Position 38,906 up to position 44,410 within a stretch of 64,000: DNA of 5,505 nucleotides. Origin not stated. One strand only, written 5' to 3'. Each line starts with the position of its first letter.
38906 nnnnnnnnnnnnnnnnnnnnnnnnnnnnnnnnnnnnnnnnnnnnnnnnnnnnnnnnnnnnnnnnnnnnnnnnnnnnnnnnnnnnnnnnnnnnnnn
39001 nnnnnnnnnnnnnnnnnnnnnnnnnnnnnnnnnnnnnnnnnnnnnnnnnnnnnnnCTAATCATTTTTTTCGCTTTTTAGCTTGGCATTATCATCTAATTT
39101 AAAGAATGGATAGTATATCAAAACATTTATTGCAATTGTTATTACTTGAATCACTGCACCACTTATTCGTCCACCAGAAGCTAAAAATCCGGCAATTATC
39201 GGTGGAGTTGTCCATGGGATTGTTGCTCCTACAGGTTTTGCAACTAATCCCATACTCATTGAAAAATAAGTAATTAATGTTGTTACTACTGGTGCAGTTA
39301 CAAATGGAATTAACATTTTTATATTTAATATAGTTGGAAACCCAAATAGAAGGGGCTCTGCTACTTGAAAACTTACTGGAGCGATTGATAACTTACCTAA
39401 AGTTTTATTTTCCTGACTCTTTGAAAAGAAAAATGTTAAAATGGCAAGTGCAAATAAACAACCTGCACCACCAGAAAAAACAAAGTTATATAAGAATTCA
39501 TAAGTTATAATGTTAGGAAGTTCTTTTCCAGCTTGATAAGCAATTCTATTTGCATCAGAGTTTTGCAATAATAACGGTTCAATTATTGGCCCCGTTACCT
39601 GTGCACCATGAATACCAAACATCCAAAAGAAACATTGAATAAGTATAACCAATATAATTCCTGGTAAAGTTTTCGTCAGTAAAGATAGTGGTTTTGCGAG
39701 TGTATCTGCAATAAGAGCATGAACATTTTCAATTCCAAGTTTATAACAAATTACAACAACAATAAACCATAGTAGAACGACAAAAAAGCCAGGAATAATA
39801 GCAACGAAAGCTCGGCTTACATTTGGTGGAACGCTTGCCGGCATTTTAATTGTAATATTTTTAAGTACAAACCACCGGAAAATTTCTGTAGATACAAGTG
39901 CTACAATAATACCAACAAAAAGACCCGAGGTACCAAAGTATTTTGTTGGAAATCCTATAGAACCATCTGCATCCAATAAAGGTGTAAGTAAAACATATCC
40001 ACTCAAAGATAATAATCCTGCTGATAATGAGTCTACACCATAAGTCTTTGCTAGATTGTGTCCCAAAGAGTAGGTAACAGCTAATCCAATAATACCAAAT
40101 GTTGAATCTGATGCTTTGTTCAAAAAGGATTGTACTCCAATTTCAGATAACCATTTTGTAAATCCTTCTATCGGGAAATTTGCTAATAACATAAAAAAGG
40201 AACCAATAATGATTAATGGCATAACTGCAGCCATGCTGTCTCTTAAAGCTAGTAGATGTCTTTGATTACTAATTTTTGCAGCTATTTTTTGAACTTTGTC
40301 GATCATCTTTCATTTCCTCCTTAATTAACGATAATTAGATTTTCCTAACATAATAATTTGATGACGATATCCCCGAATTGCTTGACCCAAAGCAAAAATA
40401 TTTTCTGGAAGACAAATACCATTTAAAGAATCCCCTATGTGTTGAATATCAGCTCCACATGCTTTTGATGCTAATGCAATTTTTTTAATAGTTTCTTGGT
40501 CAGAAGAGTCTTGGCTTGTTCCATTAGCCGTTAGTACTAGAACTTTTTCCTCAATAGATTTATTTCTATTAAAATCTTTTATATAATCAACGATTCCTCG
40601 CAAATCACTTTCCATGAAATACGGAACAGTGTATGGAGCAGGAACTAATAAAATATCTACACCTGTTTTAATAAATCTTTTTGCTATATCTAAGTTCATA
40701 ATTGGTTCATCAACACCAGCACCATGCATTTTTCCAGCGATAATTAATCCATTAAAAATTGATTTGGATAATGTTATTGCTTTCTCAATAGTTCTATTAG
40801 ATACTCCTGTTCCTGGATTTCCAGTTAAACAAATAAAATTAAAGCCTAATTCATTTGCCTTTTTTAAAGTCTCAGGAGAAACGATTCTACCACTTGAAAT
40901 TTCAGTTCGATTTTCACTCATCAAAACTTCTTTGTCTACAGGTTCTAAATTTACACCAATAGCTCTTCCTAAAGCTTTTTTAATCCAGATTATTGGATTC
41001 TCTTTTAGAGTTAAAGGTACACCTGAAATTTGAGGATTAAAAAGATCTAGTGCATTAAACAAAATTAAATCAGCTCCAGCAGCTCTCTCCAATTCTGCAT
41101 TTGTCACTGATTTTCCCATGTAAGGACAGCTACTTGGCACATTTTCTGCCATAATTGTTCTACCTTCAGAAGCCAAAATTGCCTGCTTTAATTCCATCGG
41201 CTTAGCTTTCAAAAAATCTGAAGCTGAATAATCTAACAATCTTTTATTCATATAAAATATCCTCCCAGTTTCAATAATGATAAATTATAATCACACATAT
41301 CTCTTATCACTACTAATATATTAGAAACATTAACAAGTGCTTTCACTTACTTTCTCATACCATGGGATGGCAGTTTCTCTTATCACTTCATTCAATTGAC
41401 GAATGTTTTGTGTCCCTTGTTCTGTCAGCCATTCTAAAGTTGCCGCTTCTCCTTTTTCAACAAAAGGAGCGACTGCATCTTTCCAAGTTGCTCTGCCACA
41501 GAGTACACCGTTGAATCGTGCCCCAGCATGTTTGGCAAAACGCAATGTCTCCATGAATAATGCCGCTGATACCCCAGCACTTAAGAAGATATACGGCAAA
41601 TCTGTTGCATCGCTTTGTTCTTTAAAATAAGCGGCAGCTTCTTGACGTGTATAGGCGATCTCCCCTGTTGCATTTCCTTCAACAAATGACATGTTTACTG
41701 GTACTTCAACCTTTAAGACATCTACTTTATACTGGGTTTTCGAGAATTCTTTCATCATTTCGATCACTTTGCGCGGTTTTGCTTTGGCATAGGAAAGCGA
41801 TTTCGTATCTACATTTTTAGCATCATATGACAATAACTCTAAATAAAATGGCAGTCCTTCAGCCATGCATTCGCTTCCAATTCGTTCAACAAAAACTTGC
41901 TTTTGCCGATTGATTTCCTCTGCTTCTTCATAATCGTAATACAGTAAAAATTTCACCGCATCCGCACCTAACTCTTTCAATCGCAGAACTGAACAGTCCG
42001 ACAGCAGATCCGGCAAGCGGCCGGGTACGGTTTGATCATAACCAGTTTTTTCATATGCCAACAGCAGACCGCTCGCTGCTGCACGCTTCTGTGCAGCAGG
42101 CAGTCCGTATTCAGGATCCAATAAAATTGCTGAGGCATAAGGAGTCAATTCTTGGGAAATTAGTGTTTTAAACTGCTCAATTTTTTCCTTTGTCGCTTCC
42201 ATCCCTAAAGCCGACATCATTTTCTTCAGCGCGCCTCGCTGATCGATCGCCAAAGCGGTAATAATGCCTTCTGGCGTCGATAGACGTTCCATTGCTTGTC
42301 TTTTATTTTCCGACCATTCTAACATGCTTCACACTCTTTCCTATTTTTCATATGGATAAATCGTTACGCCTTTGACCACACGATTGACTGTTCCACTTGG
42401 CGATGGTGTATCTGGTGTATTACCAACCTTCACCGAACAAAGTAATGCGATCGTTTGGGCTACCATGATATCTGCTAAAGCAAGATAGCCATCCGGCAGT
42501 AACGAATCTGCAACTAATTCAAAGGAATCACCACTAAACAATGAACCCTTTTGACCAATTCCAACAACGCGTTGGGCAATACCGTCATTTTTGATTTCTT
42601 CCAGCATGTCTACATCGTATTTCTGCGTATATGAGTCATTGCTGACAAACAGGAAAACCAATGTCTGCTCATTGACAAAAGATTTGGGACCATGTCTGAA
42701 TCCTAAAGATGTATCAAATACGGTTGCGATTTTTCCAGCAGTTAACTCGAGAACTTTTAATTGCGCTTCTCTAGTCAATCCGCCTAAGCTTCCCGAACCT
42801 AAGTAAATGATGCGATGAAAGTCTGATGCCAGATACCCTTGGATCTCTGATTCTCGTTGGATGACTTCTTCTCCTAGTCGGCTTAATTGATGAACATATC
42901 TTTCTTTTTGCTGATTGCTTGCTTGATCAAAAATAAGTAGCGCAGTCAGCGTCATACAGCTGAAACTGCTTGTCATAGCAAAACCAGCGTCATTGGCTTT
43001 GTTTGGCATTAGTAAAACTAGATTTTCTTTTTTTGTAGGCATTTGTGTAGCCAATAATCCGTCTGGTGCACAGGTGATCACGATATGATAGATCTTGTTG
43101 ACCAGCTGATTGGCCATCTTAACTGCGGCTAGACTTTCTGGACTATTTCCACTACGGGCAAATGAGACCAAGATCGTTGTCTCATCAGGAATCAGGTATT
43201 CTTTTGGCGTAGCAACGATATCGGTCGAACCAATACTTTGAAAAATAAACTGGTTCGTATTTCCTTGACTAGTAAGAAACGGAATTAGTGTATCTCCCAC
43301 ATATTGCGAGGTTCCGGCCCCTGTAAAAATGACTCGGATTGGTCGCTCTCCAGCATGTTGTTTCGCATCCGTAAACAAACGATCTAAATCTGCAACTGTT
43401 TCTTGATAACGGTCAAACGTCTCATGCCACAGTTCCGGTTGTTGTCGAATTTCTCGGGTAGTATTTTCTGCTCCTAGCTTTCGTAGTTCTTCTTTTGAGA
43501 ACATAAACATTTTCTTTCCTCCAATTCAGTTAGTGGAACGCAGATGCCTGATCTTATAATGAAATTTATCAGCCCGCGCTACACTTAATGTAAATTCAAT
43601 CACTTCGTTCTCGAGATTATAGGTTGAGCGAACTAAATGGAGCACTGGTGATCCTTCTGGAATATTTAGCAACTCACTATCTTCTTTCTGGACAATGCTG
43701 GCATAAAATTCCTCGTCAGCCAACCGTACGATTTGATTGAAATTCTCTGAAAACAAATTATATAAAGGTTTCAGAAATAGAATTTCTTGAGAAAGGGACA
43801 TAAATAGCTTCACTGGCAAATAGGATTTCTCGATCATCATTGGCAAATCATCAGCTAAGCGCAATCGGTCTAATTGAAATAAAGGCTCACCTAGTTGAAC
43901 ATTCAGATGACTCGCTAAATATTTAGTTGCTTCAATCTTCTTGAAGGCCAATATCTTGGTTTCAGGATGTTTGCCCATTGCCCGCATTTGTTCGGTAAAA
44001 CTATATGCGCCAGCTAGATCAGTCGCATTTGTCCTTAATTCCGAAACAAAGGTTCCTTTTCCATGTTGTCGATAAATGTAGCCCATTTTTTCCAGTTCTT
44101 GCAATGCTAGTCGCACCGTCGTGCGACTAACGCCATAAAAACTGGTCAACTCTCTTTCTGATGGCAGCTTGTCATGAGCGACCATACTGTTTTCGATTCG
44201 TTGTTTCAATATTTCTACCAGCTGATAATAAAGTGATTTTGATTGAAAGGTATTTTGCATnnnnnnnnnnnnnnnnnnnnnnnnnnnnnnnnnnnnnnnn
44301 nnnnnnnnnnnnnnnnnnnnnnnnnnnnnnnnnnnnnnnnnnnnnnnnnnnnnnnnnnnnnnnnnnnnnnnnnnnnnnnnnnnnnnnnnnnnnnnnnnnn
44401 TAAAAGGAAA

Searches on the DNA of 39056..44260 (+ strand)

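Call 55: search_dna_similar(query=window:39056-44260:+, collection=plasmids, mode=near, max_rows=3)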
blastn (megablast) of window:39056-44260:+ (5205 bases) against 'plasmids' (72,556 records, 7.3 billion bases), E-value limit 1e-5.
Records with a match: 156; places in all: 159; records where one place covers at least 80% of the query: 153.
Best place of each record, by identity: >=99% 156.
By first word of the organism name: Enterococcus 156.
By predicted mobility (MOB-suite, as given by PLSDB): conjugative 96; non-mobilizable 60.
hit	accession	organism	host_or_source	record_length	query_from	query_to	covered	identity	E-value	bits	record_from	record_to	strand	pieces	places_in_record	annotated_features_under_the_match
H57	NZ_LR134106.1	Enterococcus faecium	-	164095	1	5205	100%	100.0%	0e+0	9612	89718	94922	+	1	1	PTS sugar transporter subunit IIC | SIS domain-containing protein | lacD: tagatose-bisphosphate aldolase | PEP phosphonomutase | GntR family transcriptional regulator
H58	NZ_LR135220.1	Enterococcus faecium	-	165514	1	5205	100%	100.0%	0e+0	9612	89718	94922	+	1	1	PTS sugar transporter subunit IIC | SIS domain-containing protein | lacD: tagatose-bisphosphate aldolase | PEP phosphonomutase | GntR family transcriptional regulator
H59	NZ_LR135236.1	Enterococcus faecium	-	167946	1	5205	100%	100.0%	0e+0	9612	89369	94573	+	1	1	PTS sugar transporter subunit IIC | SIS domain-containing protein | lacD: tagatose-bisphosphate aldolase | PEP phosphonomutase | GntR family transcriptional regulator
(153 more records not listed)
